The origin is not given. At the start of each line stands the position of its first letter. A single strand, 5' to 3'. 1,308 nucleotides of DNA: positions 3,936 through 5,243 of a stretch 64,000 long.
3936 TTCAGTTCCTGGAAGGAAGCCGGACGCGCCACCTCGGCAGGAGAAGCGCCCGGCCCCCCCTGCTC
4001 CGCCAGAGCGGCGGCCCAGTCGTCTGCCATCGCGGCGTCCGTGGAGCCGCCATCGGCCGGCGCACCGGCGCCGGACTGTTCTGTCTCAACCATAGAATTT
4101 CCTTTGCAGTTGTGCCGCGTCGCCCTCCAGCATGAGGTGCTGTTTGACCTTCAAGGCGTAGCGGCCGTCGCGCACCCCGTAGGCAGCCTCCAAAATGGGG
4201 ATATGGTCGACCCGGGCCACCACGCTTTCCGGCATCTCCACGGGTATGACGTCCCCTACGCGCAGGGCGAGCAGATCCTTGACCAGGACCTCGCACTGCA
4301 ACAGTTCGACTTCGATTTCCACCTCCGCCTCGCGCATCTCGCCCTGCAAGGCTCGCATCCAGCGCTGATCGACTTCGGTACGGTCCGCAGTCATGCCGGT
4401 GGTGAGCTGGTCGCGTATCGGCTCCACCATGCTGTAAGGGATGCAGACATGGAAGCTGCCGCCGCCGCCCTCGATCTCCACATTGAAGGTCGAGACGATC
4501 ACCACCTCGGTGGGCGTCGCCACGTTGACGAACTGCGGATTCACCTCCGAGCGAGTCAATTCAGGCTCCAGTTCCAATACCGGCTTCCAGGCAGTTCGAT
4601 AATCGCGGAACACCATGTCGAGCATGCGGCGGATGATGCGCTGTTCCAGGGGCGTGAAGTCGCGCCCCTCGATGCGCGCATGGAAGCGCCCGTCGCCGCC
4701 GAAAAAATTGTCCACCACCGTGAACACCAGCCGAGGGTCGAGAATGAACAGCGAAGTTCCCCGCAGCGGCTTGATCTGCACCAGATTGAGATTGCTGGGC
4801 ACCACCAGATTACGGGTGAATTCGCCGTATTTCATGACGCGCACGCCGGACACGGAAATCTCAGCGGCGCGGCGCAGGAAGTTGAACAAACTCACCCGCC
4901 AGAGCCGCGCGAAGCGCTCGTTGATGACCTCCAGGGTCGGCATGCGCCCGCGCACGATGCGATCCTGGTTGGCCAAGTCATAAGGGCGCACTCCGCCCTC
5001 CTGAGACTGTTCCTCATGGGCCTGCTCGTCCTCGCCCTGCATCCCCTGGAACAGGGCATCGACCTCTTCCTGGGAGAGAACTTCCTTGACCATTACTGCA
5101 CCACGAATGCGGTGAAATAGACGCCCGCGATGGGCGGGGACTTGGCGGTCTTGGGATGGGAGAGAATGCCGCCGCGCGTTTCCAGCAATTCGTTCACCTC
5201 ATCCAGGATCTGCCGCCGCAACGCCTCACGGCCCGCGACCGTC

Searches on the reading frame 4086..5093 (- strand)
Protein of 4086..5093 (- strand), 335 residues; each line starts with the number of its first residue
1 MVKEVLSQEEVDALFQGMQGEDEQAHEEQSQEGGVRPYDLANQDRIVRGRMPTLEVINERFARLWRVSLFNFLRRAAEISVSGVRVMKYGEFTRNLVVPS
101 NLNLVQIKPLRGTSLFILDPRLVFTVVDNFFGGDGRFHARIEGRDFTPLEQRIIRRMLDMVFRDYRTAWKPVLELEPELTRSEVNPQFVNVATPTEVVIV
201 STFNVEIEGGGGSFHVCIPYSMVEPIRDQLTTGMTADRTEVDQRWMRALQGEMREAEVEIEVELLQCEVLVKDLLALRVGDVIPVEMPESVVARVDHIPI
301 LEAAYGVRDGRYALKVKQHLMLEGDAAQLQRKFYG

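Call 21: search_protein_families(library=pfam, proteins=[window:4086-5093:-], max_evalue=0.0001)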
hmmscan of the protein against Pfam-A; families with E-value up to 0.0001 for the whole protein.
window:4086-5093:- (335 aa): 2 families
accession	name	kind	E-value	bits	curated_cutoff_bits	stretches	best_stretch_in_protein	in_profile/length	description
PF02154.20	FliM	-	2.3e-76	256.4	27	1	38-230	1-192/192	Flagellar motor switch protein FliM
PF01052.25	FliMN_C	-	1.2e-16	60.8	23.8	1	253-319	3-71/73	Type III flagellar switch regulator (C-ring) FliN C-term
